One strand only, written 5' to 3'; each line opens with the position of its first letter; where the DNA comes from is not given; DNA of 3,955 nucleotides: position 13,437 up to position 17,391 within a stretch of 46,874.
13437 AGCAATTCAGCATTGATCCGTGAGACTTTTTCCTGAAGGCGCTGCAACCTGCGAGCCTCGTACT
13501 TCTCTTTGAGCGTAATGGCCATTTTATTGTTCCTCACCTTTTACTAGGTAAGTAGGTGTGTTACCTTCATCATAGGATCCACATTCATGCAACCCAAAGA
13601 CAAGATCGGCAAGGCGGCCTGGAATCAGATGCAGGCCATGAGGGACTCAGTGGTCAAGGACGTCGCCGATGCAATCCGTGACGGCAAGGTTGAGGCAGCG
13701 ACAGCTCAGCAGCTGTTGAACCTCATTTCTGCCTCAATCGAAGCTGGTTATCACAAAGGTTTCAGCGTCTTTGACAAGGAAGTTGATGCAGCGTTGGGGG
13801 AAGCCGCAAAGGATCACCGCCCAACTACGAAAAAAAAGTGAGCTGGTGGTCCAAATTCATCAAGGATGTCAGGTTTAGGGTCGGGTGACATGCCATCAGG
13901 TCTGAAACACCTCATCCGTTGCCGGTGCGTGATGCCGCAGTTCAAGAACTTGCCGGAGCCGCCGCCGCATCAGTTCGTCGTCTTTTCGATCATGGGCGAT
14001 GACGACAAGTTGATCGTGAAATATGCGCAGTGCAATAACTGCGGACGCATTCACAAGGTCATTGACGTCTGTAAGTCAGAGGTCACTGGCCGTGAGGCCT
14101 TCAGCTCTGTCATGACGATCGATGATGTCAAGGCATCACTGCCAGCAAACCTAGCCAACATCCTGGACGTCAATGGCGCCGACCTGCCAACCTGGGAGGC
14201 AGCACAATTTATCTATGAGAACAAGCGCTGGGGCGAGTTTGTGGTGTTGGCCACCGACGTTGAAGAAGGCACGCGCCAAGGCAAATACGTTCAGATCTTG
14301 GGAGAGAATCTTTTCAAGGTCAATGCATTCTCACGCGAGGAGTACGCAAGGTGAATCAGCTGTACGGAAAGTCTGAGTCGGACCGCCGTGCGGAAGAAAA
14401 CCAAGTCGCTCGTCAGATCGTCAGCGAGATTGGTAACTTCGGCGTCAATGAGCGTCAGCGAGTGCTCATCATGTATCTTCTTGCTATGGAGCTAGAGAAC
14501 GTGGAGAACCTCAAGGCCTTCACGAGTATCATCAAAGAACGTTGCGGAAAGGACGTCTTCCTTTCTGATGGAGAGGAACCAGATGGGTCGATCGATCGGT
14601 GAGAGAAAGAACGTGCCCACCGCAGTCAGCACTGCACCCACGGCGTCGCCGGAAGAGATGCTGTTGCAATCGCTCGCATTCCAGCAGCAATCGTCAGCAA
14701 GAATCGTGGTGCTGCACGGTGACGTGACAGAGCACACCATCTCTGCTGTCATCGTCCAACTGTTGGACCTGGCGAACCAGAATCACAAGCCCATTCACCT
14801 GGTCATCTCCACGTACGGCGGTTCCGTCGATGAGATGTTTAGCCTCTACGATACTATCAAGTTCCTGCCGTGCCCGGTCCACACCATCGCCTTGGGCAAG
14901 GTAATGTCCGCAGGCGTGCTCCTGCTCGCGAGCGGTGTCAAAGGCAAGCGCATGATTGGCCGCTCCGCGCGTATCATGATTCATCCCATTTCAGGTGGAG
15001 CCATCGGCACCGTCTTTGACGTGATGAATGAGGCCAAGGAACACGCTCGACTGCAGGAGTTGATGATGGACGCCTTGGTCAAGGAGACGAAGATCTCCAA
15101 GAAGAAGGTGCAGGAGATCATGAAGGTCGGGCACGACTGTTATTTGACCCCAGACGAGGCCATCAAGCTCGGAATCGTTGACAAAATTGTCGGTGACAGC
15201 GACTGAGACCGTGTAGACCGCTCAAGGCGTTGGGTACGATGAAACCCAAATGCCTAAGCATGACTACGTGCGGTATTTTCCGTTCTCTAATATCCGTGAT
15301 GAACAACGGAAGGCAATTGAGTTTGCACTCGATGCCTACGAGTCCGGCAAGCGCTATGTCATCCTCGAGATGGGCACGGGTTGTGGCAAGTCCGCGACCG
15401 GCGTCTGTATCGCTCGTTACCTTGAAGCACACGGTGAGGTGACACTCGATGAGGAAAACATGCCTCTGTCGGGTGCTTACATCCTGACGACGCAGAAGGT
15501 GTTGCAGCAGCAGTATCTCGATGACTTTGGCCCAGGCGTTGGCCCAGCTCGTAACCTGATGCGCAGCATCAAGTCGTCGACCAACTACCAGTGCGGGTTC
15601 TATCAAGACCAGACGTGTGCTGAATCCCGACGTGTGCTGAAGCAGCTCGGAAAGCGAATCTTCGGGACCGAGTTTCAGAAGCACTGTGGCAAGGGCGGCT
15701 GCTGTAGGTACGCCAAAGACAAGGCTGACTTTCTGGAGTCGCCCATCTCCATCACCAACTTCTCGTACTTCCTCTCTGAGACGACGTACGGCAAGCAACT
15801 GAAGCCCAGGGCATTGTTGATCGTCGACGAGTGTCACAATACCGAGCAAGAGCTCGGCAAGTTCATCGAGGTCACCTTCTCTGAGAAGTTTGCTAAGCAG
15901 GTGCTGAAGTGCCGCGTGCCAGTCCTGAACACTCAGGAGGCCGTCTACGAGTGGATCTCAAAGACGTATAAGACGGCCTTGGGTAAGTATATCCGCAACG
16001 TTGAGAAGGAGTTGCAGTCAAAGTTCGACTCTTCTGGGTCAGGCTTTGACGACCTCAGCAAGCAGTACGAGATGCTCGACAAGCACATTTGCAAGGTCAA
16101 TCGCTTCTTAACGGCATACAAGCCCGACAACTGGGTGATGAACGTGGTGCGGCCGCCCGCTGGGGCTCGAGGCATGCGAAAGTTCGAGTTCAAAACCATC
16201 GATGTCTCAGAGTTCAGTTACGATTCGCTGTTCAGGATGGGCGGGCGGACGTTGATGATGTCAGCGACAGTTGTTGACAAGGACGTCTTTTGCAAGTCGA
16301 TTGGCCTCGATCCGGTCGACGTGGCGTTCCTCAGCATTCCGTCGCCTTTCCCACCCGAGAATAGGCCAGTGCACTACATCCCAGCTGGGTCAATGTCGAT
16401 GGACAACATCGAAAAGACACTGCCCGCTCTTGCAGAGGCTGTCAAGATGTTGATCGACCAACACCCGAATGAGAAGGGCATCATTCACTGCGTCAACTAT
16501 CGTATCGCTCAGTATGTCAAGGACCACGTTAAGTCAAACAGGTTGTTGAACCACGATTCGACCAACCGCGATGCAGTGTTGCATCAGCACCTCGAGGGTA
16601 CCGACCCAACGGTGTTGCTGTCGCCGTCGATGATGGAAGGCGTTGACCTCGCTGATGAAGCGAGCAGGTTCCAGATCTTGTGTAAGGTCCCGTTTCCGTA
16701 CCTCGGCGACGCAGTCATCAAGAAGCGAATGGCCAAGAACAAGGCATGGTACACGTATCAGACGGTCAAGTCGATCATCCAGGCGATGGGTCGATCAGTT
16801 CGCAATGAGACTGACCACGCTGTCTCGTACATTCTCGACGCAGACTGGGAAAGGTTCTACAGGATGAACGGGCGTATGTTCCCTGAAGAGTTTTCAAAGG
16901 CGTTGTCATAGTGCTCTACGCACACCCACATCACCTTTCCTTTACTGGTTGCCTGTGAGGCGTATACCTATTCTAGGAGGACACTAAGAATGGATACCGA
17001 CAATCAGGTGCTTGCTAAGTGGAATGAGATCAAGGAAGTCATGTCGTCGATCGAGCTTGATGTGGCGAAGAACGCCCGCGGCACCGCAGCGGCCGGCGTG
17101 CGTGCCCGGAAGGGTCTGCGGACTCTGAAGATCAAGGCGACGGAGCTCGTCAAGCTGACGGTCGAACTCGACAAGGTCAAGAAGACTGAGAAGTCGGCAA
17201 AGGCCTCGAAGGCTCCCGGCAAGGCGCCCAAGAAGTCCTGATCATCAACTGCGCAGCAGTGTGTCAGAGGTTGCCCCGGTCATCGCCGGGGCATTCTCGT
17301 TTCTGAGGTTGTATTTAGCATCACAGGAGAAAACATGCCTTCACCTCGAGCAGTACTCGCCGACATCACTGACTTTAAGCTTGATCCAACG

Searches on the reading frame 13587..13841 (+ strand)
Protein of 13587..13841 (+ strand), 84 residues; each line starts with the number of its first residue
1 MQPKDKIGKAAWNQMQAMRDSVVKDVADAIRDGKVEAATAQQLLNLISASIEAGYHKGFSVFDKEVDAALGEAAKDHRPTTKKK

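Call 39: search_protein_families(library=pfam, proteins=[window:13587-13841:+], max_evalue=0.01)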
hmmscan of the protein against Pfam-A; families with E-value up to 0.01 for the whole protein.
window:13587-13841:+ (84 aa): 2 families
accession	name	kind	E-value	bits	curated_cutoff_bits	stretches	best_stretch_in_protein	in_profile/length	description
PF07739.18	TipAS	-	0.001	20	23.8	1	6-73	24-88/117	TipAS antibiotic-recognition domain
PF08553.16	VID27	-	0.0018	17.9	22.1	1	5-68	174-235/356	VID27 C-terminal WD40-like domain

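Call 56: search_protein_families(library=phrogs, proteins=[window:13587-13841:+], max_evalue=0.01)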
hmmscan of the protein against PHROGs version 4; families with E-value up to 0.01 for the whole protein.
window:13587-13841:+ (84 aa): 2 families
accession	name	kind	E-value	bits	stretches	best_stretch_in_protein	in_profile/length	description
phrog_21315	-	unknown function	0.0024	17.9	1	4-68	137-200/415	-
phrog_101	-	transcription regulation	0.0037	18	1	14-53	111-150/203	CII-like transcriptional activator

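Call 69: search_protein_families(library=ncbifam, proteins=[window:13587-13841:+], max_evalue=0.01)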
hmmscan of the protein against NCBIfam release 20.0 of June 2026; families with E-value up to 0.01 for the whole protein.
window:13587-13841:+ (84 aa): 0 families

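Call 74: search_solved_structures(query=A3, max_evalue=5)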
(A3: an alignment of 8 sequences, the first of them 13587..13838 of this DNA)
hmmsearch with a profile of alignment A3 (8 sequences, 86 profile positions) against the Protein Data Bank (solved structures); distinct sequences matched with E-value up to 5: 5.
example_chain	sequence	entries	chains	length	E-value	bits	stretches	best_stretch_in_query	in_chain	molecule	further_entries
1wuf_A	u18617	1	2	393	0.13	15.4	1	30-60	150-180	hypothetical protein lin2664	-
3l32_A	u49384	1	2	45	0.78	12.9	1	14-51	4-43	Phosphoprotein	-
4dl0_I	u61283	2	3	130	1.1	12.4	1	23-73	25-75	V-type proton ATPase subunit C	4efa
3bzq_A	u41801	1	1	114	1.3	12.1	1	16-35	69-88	Nitrogen regulatory protein P-II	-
3lf0_A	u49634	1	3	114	1.3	12.1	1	16-35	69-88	Nitrogen regulatory protein P-II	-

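Call 89: predict_structure(protein=window:13587-13838:+)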
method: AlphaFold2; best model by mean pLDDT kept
length: 84 residues; sequences in the alignment: 1
mean_pLDDT: 67.7   pTM: 0.46
mean pLDDT of the five models: 67.7, 67.2, 66.5, 65.5, 62.8
residues with pLDDT >= 90: 1; 70-90: 41; 50-70: 31; < 50: 11
segments of 3 or more residues with pLDDT < 50: 81-84
pLDDT, mean of each block of 10 residues (from residue 1): 56 76 84 84 78 61 57 55 48
secondary structure, 60 per line:
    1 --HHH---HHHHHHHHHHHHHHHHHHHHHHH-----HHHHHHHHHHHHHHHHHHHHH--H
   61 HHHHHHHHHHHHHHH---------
elements in order: H9-31 H37-57 H60-75

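Call 92: fold_search(model_id=the predicted structure, library=pdb)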
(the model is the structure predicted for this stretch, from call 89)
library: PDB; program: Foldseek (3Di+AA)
matches with E <= 10: 63; with E <= 0.001: 0
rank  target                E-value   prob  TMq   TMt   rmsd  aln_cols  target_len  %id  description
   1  9e6q_AQ               1.3e+00  0.41  0.35  0.21   7.4        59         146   20  Cryo-EM structure of the Pyrobaculum calidifontis 50S ribosomal subunit in complex with Dri (released 2024-11-20)
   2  4cpg_MODEL_1_A        2.7e+00  0.11  0.31  0.36   8.5        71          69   18  Solution structure of the SGTA N-terminal domain (released 2014-12-03)
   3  9bxu_S                2.9e+00  0.12  0.31  0.16   7.9        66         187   14  Cryo-EM structure of ATP synthase DP state (released 2025-08-06)
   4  6skf_BS               3.1e+00  0.15  0.38  0.23   7.9        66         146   23  Cryo-EM Structure of T. kodakarensis 70S ribosome (released 2020-07-29)
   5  4v8s_AJ               3.3e+00  0.80  0.45  0.76   0.6        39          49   15  Archaeal RNAP-DNA binary complex at 4.32Ang (released 2014-07-09)
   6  4v8s_BQ               3.3e+00  0.80  0.45  0.75   0.6        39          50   15  Archaeal RNAP-DNA binary complex at 4.32Ang (released 2014-07-09)
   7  8ovj_Q                3.8e+00  0.20  0.45  0.20  12.1        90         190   13  CRYO-EM STRUCTURE OF LEISHMANIA MAJOR 80S RIBOSOME : PARENTAL STRAIN (released 2024-05-08)
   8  6r1o                  4.0e+00  0.18  0.40  0.10  10.2        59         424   20  Crystal structure of E. coli seryl-tRNA synthetase complexed to a seryl sulfamoyl adenosine derivative (released 2020-01-22)
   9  7oqy_Q                4.3e+00  0.69  0.44  0.84   0.6        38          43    8  Cryo-EM structure of the cellular negative regulator TFS4 bound to the archaeal RNA polymerase (released 2021-08-25)
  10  6vme_B                4.3e+00  0.28  0.42  0.46   8.8        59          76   10  Human ESCRT-I heterotetramer headpiece (released 2020-05-20)
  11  8i9z_LR               4.3e+00  0.16  0.45  0.26  16.0        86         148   13  Cryo-EM structure of a Chaetomium thermophilum pre-60S ribosomal subunit - State Spb4 (released 2023-05-17)
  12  4b6x_A                4.3e+00  0.11  0.36  0.42   9.2        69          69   23  Crystal structure of in planta processed AvrRps4 (released 2012-09-19)
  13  4ayb_Q                4.6e+00  0.66  0.45  0.75   0.7        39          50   15  RNAP at 3.2Ang (released 2012-08-08)
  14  8onz_LR               4.6e+00  0.14  0.41  0.23   7.8        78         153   13  Chaetomium thermophilum Methionine Aminopeptidase 2 at the 80S ribosome (released 2024-02-21)
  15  3ukv_A                4.9e+00  0.18  0.28  0.13   1.9        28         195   32  Structure of the C-linker/CNBHD of zELK channels in P 1 21 1 space group, crystallized in the presence of cAMP (released 2012-01-04)
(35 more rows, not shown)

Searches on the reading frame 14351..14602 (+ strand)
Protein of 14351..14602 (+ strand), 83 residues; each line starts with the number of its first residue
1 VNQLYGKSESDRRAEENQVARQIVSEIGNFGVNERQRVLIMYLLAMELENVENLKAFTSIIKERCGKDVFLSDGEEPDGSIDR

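Call 39: search_protein_families(library=pfam, proteins=[window:14351-14602:+], max_evalue=0.01)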
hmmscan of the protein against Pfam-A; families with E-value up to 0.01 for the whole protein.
window:14351-14602:+ (83 aa): 0 families

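Call 56: search_protein_families(library=phrogs, proteins=[window:14351-14602:+], max_evalue=0.01)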
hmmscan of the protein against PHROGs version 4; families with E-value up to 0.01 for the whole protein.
window:14351-14602:+ (83 aa): 0 families

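Call 69: search_protein_families(library=ncbifam, proteins=[window:14351-14602:+], max_evalue=0.01)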
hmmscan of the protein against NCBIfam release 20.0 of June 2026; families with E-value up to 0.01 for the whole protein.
window:14351-14602:+ (83 aa): 0 families

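Call 76: search_solved_structures(query=A5, max_evalue=5)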
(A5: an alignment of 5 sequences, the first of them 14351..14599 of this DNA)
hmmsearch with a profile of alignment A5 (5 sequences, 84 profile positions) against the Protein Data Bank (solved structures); distinct sequences matched with E-value up to 5: 2.
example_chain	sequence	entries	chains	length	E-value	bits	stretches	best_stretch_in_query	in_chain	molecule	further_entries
4ums_A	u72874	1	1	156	0.56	13.5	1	28-55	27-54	CELLULOSOMAL ANCHORING SCAFFOLDIN B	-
3etu_A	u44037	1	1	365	1.6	12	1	45-69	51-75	Protein transport protein DSL1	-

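Call 87: predict_structure(protein=window:14351-14599:+)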
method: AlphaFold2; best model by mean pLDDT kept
length: 83 residues; sequences in the alignment: 1
mean_pLDDT: 70.2   pTM: 0.47
mean pLDDT of the five models: 70.2, 66.3, 63.1, 61.6, 58.7
residues with pLDDT >= 90: 0; 70-90: 55; 50-70: 18; < 50: 10
segments of 3 or more residues with pLDDT < 50: 1-3, 68-72
pLDDT, mean of each block of 10 residues (from residue 1): 60 79 80 78 73 79 63 53 54
secondary structure, 60 per line:
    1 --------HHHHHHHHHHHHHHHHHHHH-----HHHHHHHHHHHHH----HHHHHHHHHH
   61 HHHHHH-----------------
elements in order: H9-28 H34-46 H51-66

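Call 90: fold_search(model_id=the predicted structure, library=pdb)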
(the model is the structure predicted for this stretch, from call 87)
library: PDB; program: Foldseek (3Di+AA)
matches with E <= 10: 76; with E <= 0.001: 0
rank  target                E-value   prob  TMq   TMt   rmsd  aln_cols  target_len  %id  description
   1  5xby_C                9.6e-01  0.82  0.50  0.47   2.6        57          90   21  Crystal structure of the PKA-Protein A fusion protein (end-to-end fusion) (released 2017-07-05)
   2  3qwo_C                1.4e+00  0.57  0.40  0.57   3.0        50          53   22  Crystal structure of a motavizumab epitope-scaffold bound to motavizumab Fab (released 2011-05-04)
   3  2mqa_MODEL_1_A        1.8e+00  0.20  0.33  0.24   4.5        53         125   15  3D structure of RP domain of MiSp (released 2015-06-17)
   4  5cbn_A                2.0e+00  0.69  0.54  0.28   3.0        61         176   18  Fusion protein of mbp3-16 and B4 domain of protein A from staphylococcal aureus with chemical cross-linker EY-CBS (released 2016-03-30)
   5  9nkn_B                2.1e+00  0.44  0.43  0.57   3.0        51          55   20  Coevolved affibody pair A2B2 (released 2026-02-04)
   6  9nkp_A                2.3e+00  0.51  0.45  0.61   2.5        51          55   20  Coevolved affibody pair A5B5 (released 2026-02-04)
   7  8da5_A                2.3e+00  0.47  0.43  0.55   2.8        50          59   22  Coevolved affibody-Z domain pair LL1.c4 (released 2023-07-26)
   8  8da4_E                2.3e+00  0.44  0.44  0.59   2.8        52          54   21  Coevolved affibody-Z domain pair LL1.c2 (released 2023-07-26)
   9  8da4_A                2.4e+00  0.47  0.44  0.59   2.6        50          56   22  Coevolved affibody-Z domain pair LL1.c2 (released 2023-07-26)
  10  8da9_A                2.6e+00  0.44  0.43  0.56   2.6        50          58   24  Coevolved affibody-Z domain pair LL2.c3 (released 2023-07-26)
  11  9nks_D                2.7e+00  0.38  0.41  0.55   2.7        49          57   20  Coevolved affibody pair A7B3 (released 2026-02-04)
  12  7tiq_MODEL_1_A        2.7e+00  0.33  0.38  0.49   3.1        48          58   23  Backbone-modified variant of the B domain of Staphylococcal protein A: Aib residues in helix 2 (released 2022-12-21)
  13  9nkq_D                3.1e+00  0.51  0.46  0.66   2.2        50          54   18  Coevolved affibody pair A6B6 (released 2026-02-04)
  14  5h77_L                3.1e+00  0.47  0.47  0.47   2.6        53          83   19  Crystal structure of the PKA-protein A fusion protein (released 2017-06-28)
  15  8daa_A                3.3e+00  0.41  0.44  0.62   2.6        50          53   24  Coevolved affibody-Z domain pair LL2.c7 (released 2023-07-26)
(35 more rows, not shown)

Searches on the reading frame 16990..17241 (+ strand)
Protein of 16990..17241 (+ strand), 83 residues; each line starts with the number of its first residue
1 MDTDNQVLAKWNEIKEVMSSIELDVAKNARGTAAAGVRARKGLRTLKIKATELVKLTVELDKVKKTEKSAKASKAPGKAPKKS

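Call 39: search_protein_families(library=pfam, proteins=[window:16990-17241:+], max_evalue=0.01)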
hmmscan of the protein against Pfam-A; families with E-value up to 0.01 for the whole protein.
window:16990-17241:+ (83 aa): 1 family
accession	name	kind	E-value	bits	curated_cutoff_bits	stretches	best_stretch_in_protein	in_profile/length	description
PF07432.18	Hc1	-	8.9e-08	32.3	23.5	1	10-53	3-47/57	Histone H1-like protein Hc1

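Call 56: search_protein_families(library=phrogs, proteins=[window:16990-17241:+], max_evalue=0.01)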
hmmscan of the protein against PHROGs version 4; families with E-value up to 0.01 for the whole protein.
window:16990-17241:+ (83 aa): 0 families
